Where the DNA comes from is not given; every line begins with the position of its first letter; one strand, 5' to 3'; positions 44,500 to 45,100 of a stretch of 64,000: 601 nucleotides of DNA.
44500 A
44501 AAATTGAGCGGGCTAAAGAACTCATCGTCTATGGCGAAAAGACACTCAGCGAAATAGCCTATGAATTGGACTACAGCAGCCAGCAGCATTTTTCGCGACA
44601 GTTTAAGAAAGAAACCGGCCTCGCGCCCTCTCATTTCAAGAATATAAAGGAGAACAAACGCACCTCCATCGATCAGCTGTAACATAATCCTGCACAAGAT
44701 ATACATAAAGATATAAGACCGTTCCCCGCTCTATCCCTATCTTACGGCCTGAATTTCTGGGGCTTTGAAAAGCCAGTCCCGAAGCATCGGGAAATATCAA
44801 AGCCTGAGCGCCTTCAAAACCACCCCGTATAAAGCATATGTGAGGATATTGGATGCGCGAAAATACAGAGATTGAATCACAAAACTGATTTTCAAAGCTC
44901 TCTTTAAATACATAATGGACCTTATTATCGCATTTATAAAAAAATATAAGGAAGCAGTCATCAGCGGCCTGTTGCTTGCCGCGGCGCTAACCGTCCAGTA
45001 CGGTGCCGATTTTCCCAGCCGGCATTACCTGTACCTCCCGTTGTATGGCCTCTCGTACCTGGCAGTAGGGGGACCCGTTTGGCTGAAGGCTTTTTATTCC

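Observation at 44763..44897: Conserved 135-bp hairpin cassette in the same orientation directly 5' of three genes (copies at 44763-44897 +, 53080-53214 -, 54371-54505 -)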

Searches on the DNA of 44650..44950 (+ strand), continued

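Call 46: search_with_rna_model(model_id=R1, sources=[L093, L094, L095, L096, L097, L098, L099, L100, L101, L102, L103, L104, L105, L106, L107, L108, L109, L110, L111, L112, L113, L114, L115, L116, L117, L118, L119, L120, L121, L122, L123, L124, L125, L126, L127, L128, L129, L130, L131, L132], max_evalue=0.01, make_alignment=true)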
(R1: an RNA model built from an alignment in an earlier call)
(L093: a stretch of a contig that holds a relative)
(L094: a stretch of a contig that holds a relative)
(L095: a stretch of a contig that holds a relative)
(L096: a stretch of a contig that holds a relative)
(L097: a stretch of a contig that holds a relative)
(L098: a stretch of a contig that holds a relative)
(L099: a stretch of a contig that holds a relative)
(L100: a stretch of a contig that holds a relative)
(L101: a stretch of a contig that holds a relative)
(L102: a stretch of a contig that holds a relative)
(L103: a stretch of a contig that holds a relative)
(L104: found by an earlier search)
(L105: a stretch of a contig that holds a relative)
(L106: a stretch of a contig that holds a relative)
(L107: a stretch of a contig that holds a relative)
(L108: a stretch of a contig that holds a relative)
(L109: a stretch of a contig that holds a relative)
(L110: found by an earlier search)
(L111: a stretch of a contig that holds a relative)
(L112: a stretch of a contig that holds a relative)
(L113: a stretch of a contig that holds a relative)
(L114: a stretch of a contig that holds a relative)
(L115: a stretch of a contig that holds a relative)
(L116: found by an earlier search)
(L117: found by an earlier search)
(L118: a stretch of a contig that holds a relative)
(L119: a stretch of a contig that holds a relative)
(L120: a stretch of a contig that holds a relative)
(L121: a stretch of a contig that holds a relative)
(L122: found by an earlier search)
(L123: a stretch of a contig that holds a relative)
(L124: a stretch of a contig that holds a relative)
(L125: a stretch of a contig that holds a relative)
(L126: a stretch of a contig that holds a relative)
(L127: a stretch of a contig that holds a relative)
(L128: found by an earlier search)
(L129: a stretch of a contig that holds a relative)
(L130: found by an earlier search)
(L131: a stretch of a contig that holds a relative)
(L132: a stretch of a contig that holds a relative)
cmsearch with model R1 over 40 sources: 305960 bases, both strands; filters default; matches with E-value up to 0.01: 107.
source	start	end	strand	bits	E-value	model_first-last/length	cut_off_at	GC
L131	6677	6818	-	122.2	1.6e-29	1-147/147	no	0.35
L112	6705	6846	-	117.1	3.7e-28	1-147/147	no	0.37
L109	5075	5223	-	114.3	2e-27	1-147/147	no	0.47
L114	6604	6745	-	113.8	2.8e-27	1-147/147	no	0.39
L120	67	208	-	113.6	3.1e-27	1-147/147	no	0.37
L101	5388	5529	-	113.4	3.4e-27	1-147/147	no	0.37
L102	2996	3137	-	112.8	5.1e-27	1-147/147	no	0.4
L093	4473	4614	+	111.9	8.8e-27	1-147/147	no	0.4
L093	18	166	+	108.6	6.5e-26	1-147/147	no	0.45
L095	2799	2947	+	107.1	1.7e-25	1-147/147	no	0.45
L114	2435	2577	-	104.5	7.9e-25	1-147/147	no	0.42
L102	179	327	+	99.7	1.4e-23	1-147/147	no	0.44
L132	3288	3436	+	99.4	1.8e-23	1-147/147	no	0.43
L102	4198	4343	+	99.2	2e-23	1-144/147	3'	0.45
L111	398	546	-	97.3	6.2e-23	1-147/147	no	0.42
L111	2283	2424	-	93.7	5.4e-22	1-147/147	no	0.41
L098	1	121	-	91.4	2.2e-21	1-126/147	3'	0.39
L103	1449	1590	-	90.9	3e-21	1-147/147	no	0.46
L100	3240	3381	-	90.8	3.2e-21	1-147/147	no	0.38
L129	14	162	+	88.9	1e-20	1-147/147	no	0.37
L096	40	189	+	86.8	3.7e-20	1-147/147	no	0.41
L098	1689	1837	+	86.3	5e-20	1-147/147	no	0.4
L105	6793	6942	-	85.8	6.9e-20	1-147/147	no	0.38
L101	7616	7764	+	83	3.7e-19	1-147/147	no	0.42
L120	2295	2443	+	83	3.7e-19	1-147/147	no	0.42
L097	8126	8275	-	82.8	4.1e-19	1-147/147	no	0.38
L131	768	917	+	82.1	6.5e-19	1-147/147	no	0.37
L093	307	456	+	82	6.6e-19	1-147/147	no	0.44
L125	3964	4112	-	81.8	7.6e-19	1-147/147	no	0.38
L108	4876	5024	-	79.9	2.4e-18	1-147/147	no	0.38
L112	950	1107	+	79.3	3.5e-18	1-147/147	no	0.44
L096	11667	11815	+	76.8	1.6e-17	1-147/147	no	0.39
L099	198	347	+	75.7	3.1e-17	1-147/147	no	0.46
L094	2974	3123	+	75.5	3.5e-17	1-147/147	no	0.42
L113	5048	5197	-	75.5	3.6e-17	1-147/147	no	0.45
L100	5347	5488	-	74.6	6.2e-17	1-147/147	no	0.4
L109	1083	1231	-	73.8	1e-16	1-147/147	no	0.44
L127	5305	5446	+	66.6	7.9e-15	1-147/147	no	0.4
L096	8327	8441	-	65.1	2e-14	1-147/147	no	0.42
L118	4873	5013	-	62.9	7.6e-14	9-147/147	5'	0.36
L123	1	116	+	62.1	1.2e-13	21-147/147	5'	0.37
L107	8473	8587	-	61.9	1.4e-13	1-147/147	no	0.43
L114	1700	1858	+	61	2.3e-13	1-147/147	no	0.47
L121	132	281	-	60.4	3.5e-13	1-147/147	no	0.42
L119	6032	6181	+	58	1.5e-12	1-147/147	no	0.43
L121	6469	6583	+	55.4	7e-12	1-147/147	no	0.43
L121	4773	4857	+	55.2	7.8e-12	1-147/147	no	0.36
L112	6705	6846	+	52.2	4.8e-11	1-147/147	no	0.37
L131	6677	6818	+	52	5.5e-11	1-147/147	no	0.35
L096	6373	6531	-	51.9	5.9e-11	1-147/147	no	0.46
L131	6877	7024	+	49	3.5e-10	1-147/147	no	0.44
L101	5721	5844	-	48.5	4.8e-10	1-147/147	no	0.44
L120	400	523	-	48.5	4.8e-10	1-147/147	no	0.44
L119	3782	3904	+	48.1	5.9e-10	1-147/147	no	0.43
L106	625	730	-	47.8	7.2e-10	1-147/147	no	0.41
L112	8184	8310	-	45.6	2.7e-09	37-147/147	5'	0.43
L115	5427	5489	-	43.6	9.4e-09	85-147/147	5'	0.37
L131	7509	7580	+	43.5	9.9e-09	1-147/147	no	0.33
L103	1449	1590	+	42.1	2.3e-08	1-147/147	no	0.46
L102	2996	3137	+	40.2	7.3e-08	1-147/147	no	0.4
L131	768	917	-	39.3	1.3e-07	1-147/147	no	0.37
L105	9530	9653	-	39.2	1.3e-07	1-147/147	no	0.36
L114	2435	2577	+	39.1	1.4e-07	1-147/147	no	0.42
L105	6793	6942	+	37.4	3.9e-07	1-147/147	no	0.38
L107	7649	7739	+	37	5.2e-07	1-147/147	no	0.43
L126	638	728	-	37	5.2e-07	1-147/147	no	0.43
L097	3646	3718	-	36.1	8.5e-07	1-147/147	no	0.4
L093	4473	4614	-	35.4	1.3e-06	1-147/147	no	0.4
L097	8126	8275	+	33.6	3.9e-06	1-147/147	no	0.38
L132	3288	3436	-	33.6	4e-06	1-147/147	no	0.43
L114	6604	6745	+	33.6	4e-06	1-147/147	no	0.39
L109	5075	5223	+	33.3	4.6e-06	1-147/147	no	0.47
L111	398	546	+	31.8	1.2e-05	1-147/147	no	0.42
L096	11667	11815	-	31.2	1.7e-05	1-147/147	no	0.39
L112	950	1107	-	30.9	2e-05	1-147/147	no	0.44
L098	1689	1837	-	30.8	2.2e-05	1-147/147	no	0.4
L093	18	166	-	30.5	2.6e-05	1-147/147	no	0.45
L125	3964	4112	+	30.2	3.1e-05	1-147/147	no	0.38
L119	3782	3904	-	29.2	5.8e-05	1-147/147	no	0.43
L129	14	162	-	28.8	7.4e-05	1-147/147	no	0.37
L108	4876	5024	+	28.7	7.7e-05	1-147/147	no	0.38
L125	11220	11353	-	28.7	8e-05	1-147/147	no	0.43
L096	40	222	-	28.5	8.8e-05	1-147/147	no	0.4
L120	67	208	+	28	0.00012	1-147/147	no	0.37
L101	5721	5844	+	27.6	0.00015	1-147/147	no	0.44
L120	400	523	+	27.6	0.00015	1-147/147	no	0.44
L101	5388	5529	+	27.5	0.00016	1-147/147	no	0.37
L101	7616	7764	-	27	0.00022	1-147/147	no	0.42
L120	2295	2443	-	27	0.00022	1-147/147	no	0.42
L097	5071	5109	+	26.9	0.00023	1-147/147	no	0.46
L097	5071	5109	-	26.5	0.00029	1-147/147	no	0.46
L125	4280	4359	-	26.2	0.00035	1-147/147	no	0.43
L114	1700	1858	-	25.8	0.00047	1-147/147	no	0.47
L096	8327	8441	+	25.5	0.00054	1-147/147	no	0.42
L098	4835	4957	+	25.4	0.00057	1-147/147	no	0.44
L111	2283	2424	+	24.9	0.0008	1-147/147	no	0.41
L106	625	730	+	24.8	0.00082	1-147/147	no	0.41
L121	4773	4857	-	24.5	0.001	1-147/147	no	0.36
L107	8473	8587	+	23.8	0.0015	1-147/147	no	0.43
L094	2974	3123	-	23.7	0.0016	1-147/147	no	0.42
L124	11041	11124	-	23.6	0.0017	1-147/147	no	0.37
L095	2799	2947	-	23.1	0.0023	1-147/147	no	0.45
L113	5048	5197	+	22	0.0046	1-147/147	no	0.45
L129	3271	3327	+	21.7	0.0053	1-63/147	3'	0.37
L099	198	347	-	21.5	0.0061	1-147/147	no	0.46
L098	1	121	+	21.4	0.0064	28-147/147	5'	0.39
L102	179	327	-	20.9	0.0089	1-147/147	no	0.44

Alignment A6: 107 matches aligned to the model, 365 columns, each read 5' to 3' on its own strand. Consensus structure (alignment columns), stored with it:
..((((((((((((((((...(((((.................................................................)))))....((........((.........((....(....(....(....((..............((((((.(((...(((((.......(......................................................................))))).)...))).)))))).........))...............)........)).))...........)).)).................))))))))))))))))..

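Call 66: search_with_rna_model(model_id=R1, sources=[L133, L134, L135, L136, L137], max_evalue=1)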
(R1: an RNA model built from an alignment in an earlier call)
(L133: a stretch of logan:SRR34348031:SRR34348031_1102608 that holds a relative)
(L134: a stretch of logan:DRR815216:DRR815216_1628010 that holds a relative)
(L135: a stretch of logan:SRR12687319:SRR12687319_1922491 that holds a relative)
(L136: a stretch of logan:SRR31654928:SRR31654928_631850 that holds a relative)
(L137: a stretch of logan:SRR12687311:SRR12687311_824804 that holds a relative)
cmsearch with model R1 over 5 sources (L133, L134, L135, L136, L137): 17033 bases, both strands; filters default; matches with E-value up to 1: 0.
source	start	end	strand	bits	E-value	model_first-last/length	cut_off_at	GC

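Call 77: search_rna_families(sources=[L038, L014, L093], threshold=gathering)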
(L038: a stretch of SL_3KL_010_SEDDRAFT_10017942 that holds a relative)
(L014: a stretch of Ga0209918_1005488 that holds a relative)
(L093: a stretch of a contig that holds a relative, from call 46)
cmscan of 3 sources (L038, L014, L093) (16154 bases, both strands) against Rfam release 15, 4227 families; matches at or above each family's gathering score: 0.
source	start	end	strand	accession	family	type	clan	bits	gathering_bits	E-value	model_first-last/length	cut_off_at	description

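Call 80: search_with_rna_model(model_id=R1, sources=[L138], max_evalue=1)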
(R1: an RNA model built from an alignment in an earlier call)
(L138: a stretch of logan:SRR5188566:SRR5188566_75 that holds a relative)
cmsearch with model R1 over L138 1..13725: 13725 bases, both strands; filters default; matches with E-value up to 1: 1.
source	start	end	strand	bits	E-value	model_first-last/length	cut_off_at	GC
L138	5632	5770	+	44.4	2.6e-10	1-147/147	no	0.49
